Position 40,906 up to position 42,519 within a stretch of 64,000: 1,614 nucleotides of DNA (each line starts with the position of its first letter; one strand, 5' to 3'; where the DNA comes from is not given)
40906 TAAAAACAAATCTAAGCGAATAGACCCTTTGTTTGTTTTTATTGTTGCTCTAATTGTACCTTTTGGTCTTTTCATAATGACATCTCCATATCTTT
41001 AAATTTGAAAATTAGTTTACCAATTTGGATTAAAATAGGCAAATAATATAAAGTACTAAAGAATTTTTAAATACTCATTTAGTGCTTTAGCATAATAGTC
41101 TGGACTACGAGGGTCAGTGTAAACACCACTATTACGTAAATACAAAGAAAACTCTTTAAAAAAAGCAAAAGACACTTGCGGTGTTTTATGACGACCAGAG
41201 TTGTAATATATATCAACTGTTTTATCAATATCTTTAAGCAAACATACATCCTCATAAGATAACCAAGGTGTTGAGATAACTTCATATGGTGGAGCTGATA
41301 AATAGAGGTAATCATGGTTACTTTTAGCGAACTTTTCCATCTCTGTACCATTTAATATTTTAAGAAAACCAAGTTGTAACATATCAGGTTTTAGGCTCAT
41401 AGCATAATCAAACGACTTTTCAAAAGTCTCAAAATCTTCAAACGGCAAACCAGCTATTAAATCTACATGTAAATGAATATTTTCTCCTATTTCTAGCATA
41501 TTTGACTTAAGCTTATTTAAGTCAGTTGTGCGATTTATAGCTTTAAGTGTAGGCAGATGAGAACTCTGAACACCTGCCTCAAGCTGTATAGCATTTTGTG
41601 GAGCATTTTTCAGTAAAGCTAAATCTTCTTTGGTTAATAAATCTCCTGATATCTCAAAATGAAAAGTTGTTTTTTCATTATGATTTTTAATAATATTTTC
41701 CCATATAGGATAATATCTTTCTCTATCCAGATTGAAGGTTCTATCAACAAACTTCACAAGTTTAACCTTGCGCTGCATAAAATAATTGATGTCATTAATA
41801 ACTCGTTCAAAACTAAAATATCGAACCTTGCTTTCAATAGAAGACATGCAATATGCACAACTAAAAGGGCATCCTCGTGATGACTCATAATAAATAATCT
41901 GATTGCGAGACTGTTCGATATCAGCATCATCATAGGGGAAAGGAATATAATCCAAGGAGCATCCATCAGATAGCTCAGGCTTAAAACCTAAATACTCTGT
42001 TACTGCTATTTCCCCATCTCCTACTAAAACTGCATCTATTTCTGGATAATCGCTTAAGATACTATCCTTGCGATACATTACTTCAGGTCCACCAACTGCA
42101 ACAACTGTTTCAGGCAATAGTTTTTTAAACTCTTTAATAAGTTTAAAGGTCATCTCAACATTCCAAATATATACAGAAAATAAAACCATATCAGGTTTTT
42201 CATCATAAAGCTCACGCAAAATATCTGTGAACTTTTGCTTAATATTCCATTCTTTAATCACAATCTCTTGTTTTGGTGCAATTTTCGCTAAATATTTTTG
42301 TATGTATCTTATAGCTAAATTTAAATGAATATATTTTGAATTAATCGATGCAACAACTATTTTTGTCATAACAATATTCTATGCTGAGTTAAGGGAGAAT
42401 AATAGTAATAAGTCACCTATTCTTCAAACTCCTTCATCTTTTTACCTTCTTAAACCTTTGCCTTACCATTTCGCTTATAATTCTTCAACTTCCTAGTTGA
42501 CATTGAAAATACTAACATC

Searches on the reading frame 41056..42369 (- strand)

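Call 10: search_protein_families(library=pfam, proteins=[window:41056-42369:-], max_evalue=0.00001)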
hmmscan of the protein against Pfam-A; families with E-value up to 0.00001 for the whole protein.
window:41056-42369:- (437 aa): 3 families
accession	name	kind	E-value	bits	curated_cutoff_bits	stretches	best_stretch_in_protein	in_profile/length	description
PF13311.11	DUF4080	-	1.6e-17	64.8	22.9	1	351-434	2-93/188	Protein of unknown function (DUF4080)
PF04055.27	Radical_SAM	-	2e-17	64.3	29.5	1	162-322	2-165/166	Radical SAM superfamily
PF02310.24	B12-binding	-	2.7e-16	59.9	32.1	1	6-125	3-119/121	B12 binding domain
